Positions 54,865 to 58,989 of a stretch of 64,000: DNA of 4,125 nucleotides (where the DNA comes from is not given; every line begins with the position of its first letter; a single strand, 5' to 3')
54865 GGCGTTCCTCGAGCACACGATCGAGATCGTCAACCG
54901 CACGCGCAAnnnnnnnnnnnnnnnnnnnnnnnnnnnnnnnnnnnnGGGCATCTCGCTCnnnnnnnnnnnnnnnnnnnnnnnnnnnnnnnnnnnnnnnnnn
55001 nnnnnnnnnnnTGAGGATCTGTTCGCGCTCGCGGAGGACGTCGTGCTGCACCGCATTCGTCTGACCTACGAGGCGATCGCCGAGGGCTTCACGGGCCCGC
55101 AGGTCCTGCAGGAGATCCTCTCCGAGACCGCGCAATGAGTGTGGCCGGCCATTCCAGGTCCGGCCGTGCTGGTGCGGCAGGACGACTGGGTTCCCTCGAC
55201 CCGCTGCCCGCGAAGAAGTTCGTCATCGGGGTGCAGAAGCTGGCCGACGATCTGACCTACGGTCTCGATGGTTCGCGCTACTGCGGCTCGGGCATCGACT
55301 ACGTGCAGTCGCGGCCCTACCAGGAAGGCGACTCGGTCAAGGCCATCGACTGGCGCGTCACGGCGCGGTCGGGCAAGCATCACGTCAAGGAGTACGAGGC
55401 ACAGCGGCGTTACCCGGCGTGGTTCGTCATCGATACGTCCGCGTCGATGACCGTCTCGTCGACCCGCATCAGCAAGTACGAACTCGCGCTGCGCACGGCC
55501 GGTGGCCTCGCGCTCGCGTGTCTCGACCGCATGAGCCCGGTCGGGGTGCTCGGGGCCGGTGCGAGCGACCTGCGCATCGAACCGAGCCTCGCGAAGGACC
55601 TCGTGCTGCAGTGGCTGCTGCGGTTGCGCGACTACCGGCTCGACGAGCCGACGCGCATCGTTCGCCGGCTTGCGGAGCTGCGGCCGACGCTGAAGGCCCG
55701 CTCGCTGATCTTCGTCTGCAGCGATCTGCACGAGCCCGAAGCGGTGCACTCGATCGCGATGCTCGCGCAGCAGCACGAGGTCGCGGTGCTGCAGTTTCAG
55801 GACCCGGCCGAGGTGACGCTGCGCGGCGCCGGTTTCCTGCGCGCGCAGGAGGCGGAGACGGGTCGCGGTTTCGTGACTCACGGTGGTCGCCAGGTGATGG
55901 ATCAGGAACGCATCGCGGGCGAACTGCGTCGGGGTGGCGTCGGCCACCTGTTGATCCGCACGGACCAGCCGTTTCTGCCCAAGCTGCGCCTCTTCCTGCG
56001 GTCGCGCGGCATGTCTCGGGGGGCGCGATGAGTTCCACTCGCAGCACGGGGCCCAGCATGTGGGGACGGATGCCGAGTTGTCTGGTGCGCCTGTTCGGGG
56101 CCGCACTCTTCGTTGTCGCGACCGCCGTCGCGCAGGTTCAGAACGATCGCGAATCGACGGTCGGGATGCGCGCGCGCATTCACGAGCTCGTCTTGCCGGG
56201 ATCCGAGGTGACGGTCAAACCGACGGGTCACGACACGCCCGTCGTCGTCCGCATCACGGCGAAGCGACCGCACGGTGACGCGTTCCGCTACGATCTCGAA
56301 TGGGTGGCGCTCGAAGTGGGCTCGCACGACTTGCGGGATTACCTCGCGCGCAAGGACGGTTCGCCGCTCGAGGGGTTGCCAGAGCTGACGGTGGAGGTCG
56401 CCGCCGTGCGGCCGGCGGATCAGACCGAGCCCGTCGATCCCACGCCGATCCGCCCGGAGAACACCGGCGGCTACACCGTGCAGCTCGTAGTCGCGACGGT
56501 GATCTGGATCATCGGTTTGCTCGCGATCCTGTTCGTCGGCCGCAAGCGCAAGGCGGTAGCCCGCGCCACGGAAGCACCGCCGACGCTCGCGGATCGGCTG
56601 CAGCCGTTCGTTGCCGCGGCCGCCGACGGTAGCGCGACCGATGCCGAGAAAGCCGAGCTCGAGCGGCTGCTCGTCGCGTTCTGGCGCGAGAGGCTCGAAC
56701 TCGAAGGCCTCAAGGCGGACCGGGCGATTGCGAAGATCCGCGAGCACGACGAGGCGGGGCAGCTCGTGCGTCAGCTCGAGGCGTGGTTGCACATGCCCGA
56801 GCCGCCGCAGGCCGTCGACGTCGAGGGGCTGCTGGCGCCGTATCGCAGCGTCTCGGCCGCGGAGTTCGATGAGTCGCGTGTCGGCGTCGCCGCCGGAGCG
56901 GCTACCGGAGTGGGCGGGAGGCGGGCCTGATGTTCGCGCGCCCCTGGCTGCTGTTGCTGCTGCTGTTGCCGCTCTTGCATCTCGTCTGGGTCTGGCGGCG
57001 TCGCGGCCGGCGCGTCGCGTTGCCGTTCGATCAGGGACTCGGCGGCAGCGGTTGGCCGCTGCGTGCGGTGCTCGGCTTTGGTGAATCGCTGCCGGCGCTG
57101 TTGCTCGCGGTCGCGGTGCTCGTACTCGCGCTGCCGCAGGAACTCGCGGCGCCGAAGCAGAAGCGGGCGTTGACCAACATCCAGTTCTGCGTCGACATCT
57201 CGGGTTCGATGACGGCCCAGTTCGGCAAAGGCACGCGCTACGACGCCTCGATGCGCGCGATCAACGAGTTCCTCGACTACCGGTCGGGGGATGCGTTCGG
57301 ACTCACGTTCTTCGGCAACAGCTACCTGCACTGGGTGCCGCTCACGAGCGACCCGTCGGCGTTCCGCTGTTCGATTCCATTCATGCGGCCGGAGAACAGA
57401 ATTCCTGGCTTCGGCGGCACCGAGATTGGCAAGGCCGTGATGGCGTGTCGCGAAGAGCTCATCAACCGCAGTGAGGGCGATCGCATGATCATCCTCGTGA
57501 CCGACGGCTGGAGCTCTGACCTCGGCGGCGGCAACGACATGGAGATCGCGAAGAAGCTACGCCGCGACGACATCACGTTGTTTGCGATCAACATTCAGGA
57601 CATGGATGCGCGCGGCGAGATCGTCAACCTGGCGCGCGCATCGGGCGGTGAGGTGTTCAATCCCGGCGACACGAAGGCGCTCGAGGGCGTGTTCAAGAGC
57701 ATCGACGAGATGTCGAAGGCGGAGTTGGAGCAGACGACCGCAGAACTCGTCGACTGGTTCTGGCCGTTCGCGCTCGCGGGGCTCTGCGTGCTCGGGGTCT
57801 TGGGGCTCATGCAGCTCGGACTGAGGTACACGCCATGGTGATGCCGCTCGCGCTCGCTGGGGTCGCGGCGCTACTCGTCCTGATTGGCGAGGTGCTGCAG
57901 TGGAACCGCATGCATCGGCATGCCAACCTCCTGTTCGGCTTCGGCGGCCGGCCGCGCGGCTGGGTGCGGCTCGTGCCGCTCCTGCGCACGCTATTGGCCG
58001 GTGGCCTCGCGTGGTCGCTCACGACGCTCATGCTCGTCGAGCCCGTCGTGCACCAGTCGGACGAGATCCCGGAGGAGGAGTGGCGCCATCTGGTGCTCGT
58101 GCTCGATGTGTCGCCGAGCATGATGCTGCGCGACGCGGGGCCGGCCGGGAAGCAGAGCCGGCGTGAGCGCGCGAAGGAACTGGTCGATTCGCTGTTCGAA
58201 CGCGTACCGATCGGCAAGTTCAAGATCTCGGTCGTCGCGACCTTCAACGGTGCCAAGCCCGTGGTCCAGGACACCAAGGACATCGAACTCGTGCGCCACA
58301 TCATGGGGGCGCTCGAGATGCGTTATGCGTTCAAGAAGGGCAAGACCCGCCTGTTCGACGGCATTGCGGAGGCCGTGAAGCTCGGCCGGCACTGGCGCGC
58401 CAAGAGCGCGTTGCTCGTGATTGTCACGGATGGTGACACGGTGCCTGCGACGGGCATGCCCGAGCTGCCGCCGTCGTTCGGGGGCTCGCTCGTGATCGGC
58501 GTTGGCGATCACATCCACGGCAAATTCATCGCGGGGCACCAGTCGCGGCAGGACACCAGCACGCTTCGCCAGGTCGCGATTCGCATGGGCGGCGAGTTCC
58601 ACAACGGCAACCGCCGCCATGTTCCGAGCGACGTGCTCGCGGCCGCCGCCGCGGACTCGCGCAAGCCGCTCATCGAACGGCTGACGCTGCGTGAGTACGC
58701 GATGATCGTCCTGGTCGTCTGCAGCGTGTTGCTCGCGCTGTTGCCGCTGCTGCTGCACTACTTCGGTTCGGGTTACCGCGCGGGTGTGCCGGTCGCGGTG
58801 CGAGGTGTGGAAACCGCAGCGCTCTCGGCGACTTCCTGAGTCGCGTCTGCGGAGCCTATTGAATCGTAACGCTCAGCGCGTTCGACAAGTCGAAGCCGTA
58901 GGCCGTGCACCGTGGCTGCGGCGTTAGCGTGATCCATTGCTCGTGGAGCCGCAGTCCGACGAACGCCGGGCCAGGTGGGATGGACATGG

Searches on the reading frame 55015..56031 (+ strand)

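Call 29: search_protein_families(library=pfam, proteins=[window:55015-56031:+], max_evalue=0.001)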
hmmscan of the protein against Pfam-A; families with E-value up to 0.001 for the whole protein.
window:55015-56031:+ (338 aa): 1 family
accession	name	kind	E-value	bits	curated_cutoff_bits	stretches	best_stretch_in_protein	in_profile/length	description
PF01882.25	DUF58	-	3.7e-32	111.7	23.4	1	98-289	1-196/216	Protein of unknown function DUF58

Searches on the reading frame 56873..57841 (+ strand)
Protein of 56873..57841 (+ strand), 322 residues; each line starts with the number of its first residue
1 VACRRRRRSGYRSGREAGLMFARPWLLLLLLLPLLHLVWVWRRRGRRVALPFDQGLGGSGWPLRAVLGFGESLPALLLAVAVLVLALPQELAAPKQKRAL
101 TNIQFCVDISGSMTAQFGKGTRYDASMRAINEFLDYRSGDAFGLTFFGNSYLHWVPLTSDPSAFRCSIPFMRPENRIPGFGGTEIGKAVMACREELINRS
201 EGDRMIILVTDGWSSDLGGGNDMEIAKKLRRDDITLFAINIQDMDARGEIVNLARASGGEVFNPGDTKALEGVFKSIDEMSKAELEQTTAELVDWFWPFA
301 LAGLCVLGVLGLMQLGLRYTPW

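Call 29: search_protein_families(library=pfam, proteins=[window:56873-57841:+], max_evalue=0.001)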
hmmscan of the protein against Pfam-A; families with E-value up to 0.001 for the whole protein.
window:56873-57841:+ (322 aa): 3 families
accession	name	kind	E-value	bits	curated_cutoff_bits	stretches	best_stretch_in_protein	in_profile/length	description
PF13519.12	VWA_2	-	1.2e-14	55.3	27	1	105-212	3-106/107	von Willebrand factor type A domain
PF00092.34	VWA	-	4.3e-13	50.3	23.8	1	102-274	1-172/174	von Willebrand factor type A domain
PF05762.20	VWA_CoxE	-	0.00028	20.8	26.4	0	181-226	128-173/222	VWA domain containing CoxE-like protein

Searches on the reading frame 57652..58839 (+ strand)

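Call 29: search_protein_families(library=pfam, proteins=[window:57652-58839:+], max_evalue=0.001)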
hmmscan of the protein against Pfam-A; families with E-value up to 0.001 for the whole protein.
window:57652-58839:+ (395 aa): 1 family
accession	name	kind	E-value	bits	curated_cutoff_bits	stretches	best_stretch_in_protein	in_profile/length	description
PF13519.12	VWA_2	-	2e-08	35.3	27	1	147-261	1-106/107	von Willebrand factor type A domain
